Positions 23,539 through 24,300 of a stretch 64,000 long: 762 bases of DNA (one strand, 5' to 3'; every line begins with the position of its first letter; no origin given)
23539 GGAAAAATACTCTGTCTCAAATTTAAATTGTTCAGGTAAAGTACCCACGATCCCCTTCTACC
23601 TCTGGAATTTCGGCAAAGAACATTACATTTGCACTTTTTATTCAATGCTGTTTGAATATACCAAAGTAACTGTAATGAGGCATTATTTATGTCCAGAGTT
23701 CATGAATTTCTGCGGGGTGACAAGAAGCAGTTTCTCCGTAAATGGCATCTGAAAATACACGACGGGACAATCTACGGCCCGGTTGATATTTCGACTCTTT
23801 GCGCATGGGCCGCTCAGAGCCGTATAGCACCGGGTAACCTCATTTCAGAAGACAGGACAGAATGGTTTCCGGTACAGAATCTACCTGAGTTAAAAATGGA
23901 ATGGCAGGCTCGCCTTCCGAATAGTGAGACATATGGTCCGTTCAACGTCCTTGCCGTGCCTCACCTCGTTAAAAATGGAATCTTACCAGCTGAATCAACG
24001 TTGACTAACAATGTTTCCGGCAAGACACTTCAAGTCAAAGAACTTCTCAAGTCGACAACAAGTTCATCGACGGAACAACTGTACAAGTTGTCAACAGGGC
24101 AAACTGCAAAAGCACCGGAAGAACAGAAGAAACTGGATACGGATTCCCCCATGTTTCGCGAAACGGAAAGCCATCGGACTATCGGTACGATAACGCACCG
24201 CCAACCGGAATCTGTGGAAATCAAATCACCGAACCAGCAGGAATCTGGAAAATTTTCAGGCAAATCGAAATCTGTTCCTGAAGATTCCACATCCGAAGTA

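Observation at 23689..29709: Giant coiled-coil protein with N-terminal GYF-like (DUF4339) domains, one TM helix and a C-terminal OmpA-like peptidoglycan-binding domain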

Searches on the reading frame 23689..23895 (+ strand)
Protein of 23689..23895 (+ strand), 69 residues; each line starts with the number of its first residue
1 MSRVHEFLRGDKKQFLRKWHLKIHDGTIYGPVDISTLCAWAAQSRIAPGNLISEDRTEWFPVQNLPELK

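Call 19: search_protein_families(library=pfam, proteins=[window:23689-23895:+], max_evalue=10)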
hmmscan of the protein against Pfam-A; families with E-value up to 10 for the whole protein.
window:23689-23895:+ (69 aa): 2 families
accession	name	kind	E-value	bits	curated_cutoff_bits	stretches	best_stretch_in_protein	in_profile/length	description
PF14237.11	GYF_2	-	2.4e-07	30.9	25.8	1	19-68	1-50/50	GYF domain 2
PF23611.1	zf-C2H2_16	-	0.061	13.8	27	1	18-27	17-26/26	C2H2 zinc finger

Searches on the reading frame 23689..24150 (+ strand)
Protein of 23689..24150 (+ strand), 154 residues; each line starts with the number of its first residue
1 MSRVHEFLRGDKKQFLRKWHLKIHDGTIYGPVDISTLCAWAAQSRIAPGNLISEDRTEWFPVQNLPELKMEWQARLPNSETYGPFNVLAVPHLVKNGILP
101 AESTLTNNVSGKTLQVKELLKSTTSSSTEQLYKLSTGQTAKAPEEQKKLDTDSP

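Call 5: search_protein_families(library=pfam, proteins=[window:23689-24150:+], max_evalue=0.1)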
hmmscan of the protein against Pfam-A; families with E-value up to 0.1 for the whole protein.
window:23689-24150:+ (154 aa): 1 family
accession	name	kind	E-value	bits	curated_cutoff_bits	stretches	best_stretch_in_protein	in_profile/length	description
PF14237.11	GYF_2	-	1.3e-08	35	25.8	1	19-68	1-50/50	GYF domain 2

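Call 12: find_homologous_proteins(query=window:23689-24093:+)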
Query window:23689-24093:+ (135 aa): 3 proteins with E <= 0.001 among 16 candidates.
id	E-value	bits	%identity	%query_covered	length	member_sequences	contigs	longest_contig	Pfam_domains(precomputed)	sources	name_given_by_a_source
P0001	1.7e-57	211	70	99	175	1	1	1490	PF14237.12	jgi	-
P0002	2.1e-44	168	73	76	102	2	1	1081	PF14237.12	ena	-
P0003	1.7e-38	149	60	86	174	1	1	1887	-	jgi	-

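Call 14: find_encoding_contigs(protein=P0001, flank=5000)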
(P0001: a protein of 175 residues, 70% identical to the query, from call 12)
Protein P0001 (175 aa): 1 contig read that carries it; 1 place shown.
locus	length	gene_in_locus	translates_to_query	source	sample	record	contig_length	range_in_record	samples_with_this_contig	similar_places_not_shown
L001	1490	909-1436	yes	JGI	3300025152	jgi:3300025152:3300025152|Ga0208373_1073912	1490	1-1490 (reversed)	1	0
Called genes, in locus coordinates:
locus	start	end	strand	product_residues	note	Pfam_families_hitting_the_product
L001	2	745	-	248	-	?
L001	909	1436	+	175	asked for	PF14237:GYF_2 (faint)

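Call 15: find_encoding_contigs(protein=P0003, flank=5000)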
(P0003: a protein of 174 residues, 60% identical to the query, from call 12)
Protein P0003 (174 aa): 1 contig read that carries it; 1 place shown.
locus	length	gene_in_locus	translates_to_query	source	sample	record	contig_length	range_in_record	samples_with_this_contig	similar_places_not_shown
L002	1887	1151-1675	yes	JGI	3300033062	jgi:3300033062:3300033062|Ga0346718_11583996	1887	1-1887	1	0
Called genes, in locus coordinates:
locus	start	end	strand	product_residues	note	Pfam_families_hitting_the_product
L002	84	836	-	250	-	-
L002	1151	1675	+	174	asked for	-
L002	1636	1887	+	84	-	?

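Call 35: search_protein_families(library=ncbifam, proteins=[window:23689-24150:+], max_evalue=0.01)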
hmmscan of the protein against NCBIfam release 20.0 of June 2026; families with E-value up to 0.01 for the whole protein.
window:23689-24150:+ (154 aa): 0 families

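Call 80: search_protein_families(library=padloc, proteins=[window:23689-24150:+], max_evalue=0.01)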
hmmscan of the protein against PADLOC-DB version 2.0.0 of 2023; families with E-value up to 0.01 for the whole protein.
window:23689-24150:+ (154 aa): 0 families

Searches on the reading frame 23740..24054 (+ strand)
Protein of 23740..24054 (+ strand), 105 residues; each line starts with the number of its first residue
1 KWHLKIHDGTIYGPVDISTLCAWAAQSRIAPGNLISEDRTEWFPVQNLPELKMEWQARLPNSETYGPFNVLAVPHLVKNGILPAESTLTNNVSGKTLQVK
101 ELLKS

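Call 31: find_related_loci(query=A3, collection=genome_contigs, flank=10000)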
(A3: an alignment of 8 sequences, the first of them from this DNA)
Query A3 (105 aa) in genome_contigs; peptide patterns used: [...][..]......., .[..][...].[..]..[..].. (x = any residue, [..] = any of these).
17 stretches matched a pattern; 10 encode a relative of the query (tblastn E <= 1e-3); 10 distinct loci.
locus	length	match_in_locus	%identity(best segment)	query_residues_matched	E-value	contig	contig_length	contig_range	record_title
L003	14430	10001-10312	63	2-105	2e-47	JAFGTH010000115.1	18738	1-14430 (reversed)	MAG: Lentisphaerae bacterium isolate Zod_Metabat.961 k87_6638598, whole genome shotgun sequence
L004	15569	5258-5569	60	2-105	2e-44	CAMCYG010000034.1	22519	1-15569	MAG: Victivallis vadensis isolate MiH-14oct19-130 genome assembly, contig: MiH-14oct19-C4502, whole genome shotgun seque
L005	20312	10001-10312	63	2-105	3e-43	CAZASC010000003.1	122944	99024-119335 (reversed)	MAG TPA_asm: uncultured Victivallales bacterium isolate binchicken_co3_499 genome assembly, contig: NODE_301_length_1229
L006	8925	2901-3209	59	2-104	3e-41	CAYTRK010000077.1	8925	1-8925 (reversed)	MAG TPA_asm: uncultured Victivallaceae bacterium isolate SRP332253_co1_11 genome assembly, contig: NODE_13058_length_892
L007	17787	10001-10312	60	1-104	2e-40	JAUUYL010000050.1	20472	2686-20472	MAG: Lentisphaerota bacterium isolate CSMAG_166 CSMAG_166_k127_3826861_length_20472_cov_21.0148, whole genome shotgun se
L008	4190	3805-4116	56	2-105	2e-40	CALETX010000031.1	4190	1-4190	MAG: uncultured bacterium isolate R1_Bin_Bin_98_1 genome assembly, contig: c_000001246067, whole genome shotgun sequence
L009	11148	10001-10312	54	2-105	6e-39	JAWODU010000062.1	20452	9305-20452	MAG: Kiritimatiellia bacterium isolate BLK5-2.bin.47 k191_1070482, whole genome shotgun sequence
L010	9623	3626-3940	53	1-105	1e-38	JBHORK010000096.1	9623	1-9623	Verrucomicrobiota bacterium isolate SAG AM-311-M03 NODE_96_length_9623_cov_27.061768, whole genome shotgun sequence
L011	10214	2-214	75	34-104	2e-35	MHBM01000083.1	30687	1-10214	MAG: Lentisphaerae bacterium RIFOXYA12_FULL_48_11 rifixya3_full_scaffold_2010, whole genome shotgun sequence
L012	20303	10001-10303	46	1-101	4e-25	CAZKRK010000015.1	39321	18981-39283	MAG TPA_asm: uncultured Victivallales bacterium isolate binchicken_co97_363 genome assembly, contig: NODE_4021_length_39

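Call 47: predict_structure(alignment_id=A2)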
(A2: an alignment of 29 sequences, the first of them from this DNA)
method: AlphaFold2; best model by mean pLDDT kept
length: 105 residues; sequences in the alignment: 29
mean_pLDDT: 96.6   pTM: 0.85
mean pLDDT of the five models: 96.6, 96.2, 96.0, 95.9, 95.4
residues with pLDDT >= 90: 102; 70-90: 2; 50-70: 1; < 50: 0
segments of 3 or more residues with pLDDT < 50: none
pLDDT, mean of each block of 10 residues (from residue 1): 97 98 98 97 97 98 97 97 97 97 83
secondary structure, 60 per line:
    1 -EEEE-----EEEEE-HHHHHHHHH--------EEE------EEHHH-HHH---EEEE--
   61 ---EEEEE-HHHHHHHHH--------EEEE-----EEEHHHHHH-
elements in order: E2-5 E11-15 H17-25 E34-36 E55-58 E64-68 H70-78 E87-90 E96-98 H99-104

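Call 51: fold_search(model_id=the predicted structure, library=pdb)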
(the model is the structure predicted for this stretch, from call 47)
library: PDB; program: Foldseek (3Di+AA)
matches with E <= 10: 185; with E <= 0.001: 0
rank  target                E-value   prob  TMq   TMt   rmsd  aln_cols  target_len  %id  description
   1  8z9y_E                6.7e-03  0.99  0.48  0.15  11.1       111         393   22  Cryo-EM Structure of the Arabidopsis thaliana TIC Complex (released 2024-11-27)
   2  7ruq_A                4.2e-02  0.99  0.37  0.54   3.0        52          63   17  Structure of the human GIGYF1-TNRC6C complex (released 2022-08-24)
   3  7xzi_F                4.8e-02  0.99  0.41  0.27   6.7        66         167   17  Cryo-EM structure of TOC-TIC supercomplex from Chlamydomonas reinhardtii (released 2023-01-11)
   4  3k3v                  4.8e-02  0.99  0.37  0.46   2.9        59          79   14  Crystal structure the GYF domain of S. Cerevisiae SMY2 (released 2010-05-19)
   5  7vcf_Q                5.1e-02  0.99  0.40  0.29   6.8        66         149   17  Cryo-EM structure of Chlamydomonas TOC-TIC supercomplex (released 2022-11-30)
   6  3fma_B                5.8e-02  0.99  0.36  0.43   2.9        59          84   14  Crystal structure of the GYF domain of Smy2 in complex with a proline-rich peptide from BBP/ScSF1 (released 2009-12-22)
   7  7ruq_C                6.5e-02  0.99  0.37  0.55   2.9        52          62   17  Structure of the human GIGYF1-TNRC6C complex (released 2022-08-24)
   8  7rup_A                6.9e-02  0.98  0.36  0.53   3.0        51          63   18  Structure of the human GIGYF2-TNRC6A complex (released 2022-08-24)
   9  3fma_D                7.8e-02  0.98  0.36  0.43   2.9        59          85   14  Crystal structure of the GYF domain of Smy2 in complex with a proline-rich peptide from BBP/ScSF1 (released 2009-12-22)
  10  3fma_C                1.1e-01  0.96  0.35  0.41   3.4        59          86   14  Crystal structure of the GYF domain of Smy2 in complex with a proline-rich peptide from BBP/ScSF1 (released 2009-12-22)
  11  7z3c_MODEL_1_A        1.4e-01  0.96  0.37  0.44   2.6        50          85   24  Solution structure of GltJ GYF domain from Myxococcus xanthus (released 2023-02-22)
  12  3fma_A                2.1e-01  0.93  0.36  0.45   2.9        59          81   14  Crystal structure of the GYF domain of Smy2 in complex with a proline-rich peptide from BBP/ScSF1 (released 2009-12-22)
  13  1wh2_MODEL_1_A        2.2e-01  0.89  0.35  0.45   3.6        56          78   12  Solution structure of the GYF domain of a hypothetical protein from Arabidopsis thaliana (released 2004-11-28)
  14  8q4k_DDD              1.5e+00  0.05  0.21  0.12  11.9       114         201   16  Crystal structure of Borrelia burgdorferi BB0158 (released 2024-01-03)
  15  8q4k_AAA              1.7e+00  0.03  0.19  0.11  11.8       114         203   15  Crystal structure of Borrelia burgdorferi BB0158 (released 2024-01-03)
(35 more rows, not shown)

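Call 61: find_homologous_proteins(query=A2, max_evalue=0.00001)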
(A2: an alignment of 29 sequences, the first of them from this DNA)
Query A2 (29 sequences) (105 aa, profile of the alignment): 3 proteins with E <= 0.00001 among 397 candidates.
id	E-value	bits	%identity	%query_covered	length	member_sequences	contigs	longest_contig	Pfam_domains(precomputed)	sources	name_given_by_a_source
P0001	2.5e-39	151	76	99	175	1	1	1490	PF14237.12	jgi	-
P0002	1.8e-33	132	74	81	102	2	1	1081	PF14237.12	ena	-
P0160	1.6e-27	113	45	83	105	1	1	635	PF14237.12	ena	-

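Call 71: search_protein_families(library=pfam, proteins=[L003:8767-9831:-, L010:2282-3301:-, L005:8701-9774:+, L005:13386-14126:-, L005:14129-15916:-], max_evalue=0.01)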
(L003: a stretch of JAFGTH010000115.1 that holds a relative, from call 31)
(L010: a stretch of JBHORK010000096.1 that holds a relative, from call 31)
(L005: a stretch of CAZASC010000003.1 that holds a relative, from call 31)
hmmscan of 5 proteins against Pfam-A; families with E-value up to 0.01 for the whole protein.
L003:8767-9831:- (354 aa): 1 family
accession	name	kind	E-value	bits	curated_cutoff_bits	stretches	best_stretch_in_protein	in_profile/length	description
PF03331.19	LpxC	-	8.1e-34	117.8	27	1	62-346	2-267/268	UDP-3-O-acyl N-acetylglycosamine deacetylase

L010:2282-3301:- (339 aa): 1 family
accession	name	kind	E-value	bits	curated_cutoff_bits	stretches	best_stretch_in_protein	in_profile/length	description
PF03331.19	LpxC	-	2.2e-37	129.5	27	1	46-331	1-267/268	UDP-3-O-acyl N-acetylglycosamine deacetylase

L005:8701-9774:+ (357 aa): 4 families
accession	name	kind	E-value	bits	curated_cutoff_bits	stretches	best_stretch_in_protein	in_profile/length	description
PF00069.31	Pkinase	-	2.7e-40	138.9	31.7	1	92-340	4-254/263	Protein kinase domain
PF07714.23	PK_Tyr_Ser-Thr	-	1e-19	71.3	23.1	1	91-343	3-253/258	Protein tyrosine and serine/threonine kinase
PF03109.22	ABC1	-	8.2e-09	35.4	22.9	1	163-245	143-224/244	ABC1 atypical kinase-like domain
PF01636.29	APH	-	1.6e-05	25.3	23.2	1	192-239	156-201/239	Phosphotransferase enzyme family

L005:13386-14126:- (246 aa): 1 family
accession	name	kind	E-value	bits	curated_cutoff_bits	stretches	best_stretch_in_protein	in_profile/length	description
PF00535.33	Glycos_transf_2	-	5.1e-17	62.7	23.3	1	8-167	1-167/168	Glycosyl transferase family 2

L005:14129-15916:- (595 aa): 0 families

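Call 88: search_solved_structures(query=A2, max_evalue=1, show_alignments=1)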
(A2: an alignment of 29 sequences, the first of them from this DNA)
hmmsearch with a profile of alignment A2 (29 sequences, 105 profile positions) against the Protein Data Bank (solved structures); distinct sequences matched with E-value up to 1: 7.
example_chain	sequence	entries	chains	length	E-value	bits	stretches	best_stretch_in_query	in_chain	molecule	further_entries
7z3c_A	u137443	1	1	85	0.088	15.8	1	54-86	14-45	Adventurous gliding motility protein X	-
7ruq_A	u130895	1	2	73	0.091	15.7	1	1-26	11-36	GRB10-interacting GYF protein 1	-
7rup_A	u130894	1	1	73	0.11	15.5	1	1-26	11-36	GRB10-interacting GYF protein 2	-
3m5r_A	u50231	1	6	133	0.4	13.6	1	46-84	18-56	Nonstructural protein 1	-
5nt1_B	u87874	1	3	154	0.82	12.6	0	39-83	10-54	Non-structural protein 1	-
1wh2_A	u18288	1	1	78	0.83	12.6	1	1-26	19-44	Hypothetical protein At5g08430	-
5cj3_A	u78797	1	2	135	0.9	12.5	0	32-61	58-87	Zbm binding protein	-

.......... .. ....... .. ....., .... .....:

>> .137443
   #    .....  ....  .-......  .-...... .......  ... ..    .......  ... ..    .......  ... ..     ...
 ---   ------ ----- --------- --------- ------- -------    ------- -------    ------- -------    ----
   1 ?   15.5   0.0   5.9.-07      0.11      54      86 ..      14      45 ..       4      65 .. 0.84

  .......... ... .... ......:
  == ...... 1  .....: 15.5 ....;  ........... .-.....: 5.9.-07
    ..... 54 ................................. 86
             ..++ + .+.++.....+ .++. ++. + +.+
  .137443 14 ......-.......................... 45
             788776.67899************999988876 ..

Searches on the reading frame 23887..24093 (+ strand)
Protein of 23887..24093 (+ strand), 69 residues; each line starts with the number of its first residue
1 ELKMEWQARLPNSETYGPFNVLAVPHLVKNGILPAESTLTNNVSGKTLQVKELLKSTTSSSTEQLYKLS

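Call 19: search_protein_families(library=pfam, proteins=[window:23887-24093:+], max_evalue=10)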
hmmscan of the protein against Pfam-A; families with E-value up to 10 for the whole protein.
window:23887-24093:+ (69 aa): 0 families
